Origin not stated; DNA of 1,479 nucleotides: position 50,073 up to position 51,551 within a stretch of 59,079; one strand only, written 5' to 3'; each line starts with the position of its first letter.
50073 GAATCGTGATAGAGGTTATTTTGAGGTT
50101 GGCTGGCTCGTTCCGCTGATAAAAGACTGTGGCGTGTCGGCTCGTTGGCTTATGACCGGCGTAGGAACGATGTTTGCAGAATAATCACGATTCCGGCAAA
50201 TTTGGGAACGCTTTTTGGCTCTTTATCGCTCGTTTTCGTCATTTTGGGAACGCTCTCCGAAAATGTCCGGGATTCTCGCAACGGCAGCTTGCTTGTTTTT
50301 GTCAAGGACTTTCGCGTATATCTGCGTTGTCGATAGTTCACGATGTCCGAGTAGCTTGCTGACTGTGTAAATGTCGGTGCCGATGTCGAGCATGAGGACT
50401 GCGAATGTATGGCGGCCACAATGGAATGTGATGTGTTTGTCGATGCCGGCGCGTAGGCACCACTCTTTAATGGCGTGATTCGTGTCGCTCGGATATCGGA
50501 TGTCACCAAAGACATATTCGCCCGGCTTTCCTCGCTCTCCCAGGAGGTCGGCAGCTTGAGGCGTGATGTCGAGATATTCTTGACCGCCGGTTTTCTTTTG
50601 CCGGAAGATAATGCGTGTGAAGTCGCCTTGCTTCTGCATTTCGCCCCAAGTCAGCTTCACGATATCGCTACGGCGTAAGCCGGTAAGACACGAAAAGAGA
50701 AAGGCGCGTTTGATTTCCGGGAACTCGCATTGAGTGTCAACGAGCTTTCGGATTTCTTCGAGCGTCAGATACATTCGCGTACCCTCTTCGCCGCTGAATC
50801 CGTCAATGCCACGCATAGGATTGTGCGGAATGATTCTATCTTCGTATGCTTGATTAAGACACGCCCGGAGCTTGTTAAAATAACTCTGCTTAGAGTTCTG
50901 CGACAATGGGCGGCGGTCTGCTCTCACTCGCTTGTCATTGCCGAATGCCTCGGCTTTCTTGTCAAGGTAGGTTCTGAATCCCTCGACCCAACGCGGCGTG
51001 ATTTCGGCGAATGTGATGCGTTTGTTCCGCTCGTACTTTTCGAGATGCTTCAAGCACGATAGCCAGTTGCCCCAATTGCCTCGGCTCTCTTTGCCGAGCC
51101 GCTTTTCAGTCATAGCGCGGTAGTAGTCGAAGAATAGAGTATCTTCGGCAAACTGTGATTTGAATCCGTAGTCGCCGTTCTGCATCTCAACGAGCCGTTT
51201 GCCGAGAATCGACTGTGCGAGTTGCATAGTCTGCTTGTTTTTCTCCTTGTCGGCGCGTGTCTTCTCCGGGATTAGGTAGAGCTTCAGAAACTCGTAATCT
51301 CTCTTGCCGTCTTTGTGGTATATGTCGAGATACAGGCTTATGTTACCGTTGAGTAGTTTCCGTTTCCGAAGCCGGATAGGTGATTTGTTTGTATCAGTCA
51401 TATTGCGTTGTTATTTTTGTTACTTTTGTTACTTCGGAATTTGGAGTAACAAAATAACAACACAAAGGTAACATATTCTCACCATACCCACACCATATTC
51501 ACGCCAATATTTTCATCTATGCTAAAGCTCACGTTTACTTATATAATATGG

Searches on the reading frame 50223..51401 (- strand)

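Call 41: search_protein_families(library=phrogs, proteins=[window:50223-51401:-], max_evalue=0.00001)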
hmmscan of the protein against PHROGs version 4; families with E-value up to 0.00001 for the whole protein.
window:50223-51401:- (392 aa): 3 families
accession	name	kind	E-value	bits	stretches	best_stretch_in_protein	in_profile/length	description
phrog_1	-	integration and excision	9.9e-53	181.3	1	11-388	112-458/611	integrase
phrog_216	-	integration and excision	1.5e-39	136.9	1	169-384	13-243/301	integrase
phrog_7685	-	integration and excision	1.1e-09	39.2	1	310-381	170-239/240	integrase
